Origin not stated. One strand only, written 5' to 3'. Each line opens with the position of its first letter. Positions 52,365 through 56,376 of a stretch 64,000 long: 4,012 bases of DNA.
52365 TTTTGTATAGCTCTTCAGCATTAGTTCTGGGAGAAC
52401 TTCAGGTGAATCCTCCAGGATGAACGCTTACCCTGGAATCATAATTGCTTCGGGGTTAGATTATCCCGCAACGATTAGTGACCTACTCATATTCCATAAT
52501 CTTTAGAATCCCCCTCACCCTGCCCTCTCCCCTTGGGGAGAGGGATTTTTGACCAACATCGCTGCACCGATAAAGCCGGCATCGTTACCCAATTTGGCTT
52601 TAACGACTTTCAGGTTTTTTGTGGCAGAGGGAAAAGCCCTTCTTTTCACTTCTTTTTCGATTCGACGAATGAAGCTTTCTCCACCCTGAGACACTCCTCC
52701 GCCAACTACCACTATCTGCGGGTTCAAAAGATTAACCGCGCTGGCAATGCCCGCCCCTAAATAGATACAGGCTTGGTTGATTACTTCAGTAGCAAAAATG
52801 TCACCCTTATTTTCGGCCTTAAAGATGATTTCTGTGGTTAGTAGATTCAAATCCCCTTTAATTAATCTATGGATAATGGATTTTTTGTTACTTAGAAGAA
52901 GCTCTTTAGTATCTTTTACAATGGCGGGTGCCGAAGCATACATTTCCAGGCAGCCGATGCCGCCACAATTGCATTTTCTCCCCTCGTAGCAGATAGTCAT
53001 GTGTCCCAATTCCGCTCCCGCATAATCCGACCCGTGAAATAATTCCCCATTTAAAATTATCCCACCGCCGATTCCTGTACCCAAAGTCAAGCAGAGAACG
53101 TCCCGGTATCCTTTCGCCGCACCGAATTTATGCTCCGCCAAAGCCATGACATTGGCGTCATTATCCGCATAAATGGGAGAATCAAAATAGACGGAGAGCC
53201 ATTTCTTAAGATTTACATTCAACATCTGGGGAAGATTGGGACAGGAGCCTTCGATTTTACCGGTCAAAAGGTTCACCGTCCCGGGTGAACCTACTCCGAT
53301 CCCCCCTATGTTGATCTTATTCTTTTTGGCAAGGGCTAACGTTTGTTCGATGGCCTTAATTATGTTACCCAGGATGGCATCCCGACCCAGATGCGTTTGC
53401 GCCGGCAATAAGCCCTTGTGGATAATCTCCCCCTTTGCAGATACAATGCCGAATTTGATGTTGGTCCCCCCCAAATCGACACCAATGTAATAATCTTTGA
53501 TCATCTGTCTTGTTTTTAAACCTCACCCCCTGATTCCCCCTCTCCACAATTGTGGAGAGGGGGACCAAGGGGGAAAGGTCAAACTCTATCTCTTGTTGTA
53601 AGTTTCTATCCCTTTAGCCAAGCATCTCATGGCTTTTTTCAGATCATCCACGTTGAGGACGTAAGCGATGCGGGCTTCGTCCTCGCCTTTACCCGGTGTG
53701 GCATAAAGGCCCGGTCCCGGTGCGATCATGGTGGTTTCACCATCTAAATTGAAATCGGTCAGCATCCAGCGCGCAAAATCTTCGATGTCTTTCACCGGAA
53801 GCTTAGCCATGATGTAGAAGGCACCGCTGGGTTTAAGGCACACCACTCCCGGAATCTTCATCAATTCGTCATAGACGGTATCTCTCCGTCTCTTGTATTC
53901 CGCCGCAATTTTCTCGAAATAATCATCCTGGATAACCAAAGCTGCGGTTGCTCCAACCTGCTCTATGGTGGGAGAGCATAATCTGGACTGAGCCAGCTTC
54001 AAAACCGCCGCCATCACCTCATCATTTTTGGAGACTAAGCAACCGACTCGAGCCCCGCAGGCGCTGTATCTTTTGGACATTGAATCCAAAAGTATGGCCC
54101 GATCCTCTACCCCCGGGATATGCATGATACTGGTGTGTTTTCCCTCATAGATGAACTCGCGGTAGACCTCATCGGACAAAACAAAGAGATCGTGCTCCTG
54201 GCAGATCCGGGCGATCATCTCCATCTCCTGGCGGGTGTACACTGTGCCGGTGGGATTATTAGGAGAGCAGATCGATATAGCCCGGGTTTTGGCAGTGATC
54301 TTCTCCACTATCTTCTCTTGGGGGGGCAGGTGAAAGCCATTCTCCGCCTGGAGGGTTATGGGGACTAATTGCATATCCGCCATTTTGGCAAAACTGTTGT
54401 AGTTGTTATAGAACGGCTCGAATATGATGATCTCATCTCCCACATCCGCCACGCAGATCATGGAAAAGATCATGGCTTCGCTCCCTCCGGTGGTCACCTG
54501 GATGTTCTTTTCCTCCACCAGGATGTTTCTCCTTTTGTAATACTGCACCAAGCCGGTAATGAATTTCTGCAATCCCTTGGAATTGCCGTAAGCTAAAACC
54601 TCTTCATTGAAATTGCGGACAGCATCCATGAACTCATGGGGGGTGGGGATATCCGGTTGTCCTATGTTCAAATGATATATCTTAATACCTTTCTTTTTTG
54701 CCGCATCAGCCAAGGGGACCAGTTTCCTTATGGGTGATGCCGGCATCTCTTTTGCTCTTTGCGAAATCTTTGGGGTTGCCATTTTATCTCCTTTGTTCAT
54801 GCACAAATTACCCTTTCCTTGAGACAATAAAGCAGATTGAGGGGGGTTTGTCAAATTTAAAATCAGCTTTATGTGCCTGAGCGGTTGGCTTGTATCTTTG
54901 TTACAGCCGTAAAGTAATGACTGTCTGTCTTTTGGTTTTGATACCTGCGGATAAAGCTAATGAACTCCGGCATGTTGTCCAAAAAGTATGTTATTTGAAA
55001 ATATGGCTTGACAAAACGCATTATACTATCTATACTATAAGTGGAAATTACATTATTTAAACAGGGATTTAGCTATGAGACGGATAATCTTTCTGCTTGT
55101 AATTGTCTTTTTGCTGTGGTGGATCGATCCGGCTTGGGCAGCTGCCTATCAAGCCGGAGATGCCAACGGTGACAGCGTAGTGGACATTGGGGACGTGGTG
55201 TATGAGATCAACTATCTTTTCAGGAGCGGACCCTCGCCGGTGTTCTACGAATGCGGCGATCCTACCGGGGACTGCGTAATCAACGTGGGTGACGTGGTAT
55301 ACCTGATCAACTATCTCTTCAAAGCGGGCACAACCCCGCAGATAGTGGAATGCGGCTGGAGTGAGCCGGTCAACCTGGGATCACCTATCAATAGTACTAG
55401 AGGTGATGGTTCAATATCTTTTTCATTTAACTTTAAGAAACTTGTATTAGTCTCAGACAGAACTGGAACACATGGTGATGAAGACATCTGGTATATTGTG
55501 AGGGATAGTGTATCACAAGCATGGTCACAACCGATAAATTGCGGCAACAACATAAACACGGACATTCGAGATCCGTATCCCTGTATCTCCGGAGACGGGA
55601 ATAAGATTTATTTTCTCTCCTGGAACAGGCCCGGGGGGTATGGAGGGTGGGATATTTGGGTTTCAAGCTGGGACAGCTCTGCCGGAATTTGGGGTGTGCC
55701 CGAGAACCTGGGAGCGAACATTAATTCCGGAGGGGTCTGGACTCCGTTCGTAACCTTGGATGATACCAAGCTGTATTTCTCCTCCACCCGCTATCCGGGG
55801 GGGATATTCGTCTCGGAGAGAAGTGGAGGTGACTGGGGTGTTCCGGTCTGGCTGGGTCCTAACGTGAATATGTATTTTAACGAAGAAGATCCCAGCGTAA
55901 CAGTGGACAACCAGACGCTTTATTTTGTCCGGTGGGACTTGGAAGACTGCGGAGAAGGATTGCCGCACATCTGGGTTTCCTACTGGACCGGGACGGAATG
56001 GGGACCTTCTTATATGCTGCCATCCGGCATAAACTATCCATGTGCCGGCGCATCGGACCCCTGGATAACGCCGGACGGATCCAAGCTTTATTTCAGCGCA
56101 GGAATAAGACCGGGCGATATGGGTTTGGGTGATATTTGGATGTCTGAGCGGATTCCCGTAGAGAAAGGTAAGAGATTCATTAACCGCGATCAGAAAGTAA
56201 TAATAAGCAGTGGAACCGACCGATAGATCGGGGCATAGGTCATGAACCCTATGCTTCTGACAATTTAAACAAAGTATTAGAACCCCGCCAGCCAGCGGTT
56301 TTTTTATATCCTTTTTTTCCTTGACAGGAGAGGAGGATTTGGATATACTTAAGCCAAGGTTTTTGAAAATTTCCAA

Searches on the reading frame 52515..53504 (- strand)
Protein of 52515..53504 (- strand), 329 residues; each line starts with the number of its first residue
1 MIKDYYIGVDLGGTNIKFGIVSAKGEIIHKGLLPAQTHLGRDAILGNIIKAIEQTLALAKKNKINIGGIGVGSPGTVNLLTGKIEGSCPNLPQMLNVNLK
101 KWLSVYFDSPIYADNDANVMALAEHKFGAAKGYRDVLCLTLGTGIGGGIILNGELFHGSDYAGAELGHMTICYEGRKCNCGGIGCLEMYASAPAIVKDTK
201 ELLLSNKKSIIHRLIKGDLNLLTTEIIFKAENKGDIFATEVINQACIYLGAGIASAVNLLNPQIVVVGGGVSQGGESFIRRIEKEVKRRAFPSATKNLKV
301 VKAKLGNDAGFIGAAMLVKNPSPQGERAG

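Call 94: search_protein_families(library=pfam, proteins=[window:52515-53504:-], max_evalue=0.00001)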
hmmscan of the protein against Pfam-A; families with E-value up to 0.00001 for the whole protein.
window:52515-53504:- (329 aa): 1 family
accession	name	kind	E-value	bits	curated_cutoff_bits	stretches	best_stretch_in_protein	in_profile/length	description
PF00480.26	ROK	-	2e-68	231.5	22.9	1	6-320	1-293/294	ROK family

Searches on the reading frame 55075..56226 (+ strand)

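Call 94: search_protein_families(library=pfam, proteins=[window:55075-56226:+], max_evalue=0.00001)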
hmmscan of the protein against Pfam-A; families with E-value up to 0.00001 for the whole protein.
window:55075-56226:+ (383 aa): 1 family
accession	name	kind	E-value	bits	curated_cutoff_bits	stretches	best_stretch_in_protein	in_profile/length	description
PF07676.18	PD40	-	3.3e-11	43.3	20.9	0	159-196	4-38/38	WD40-like Beta Propeller Repeat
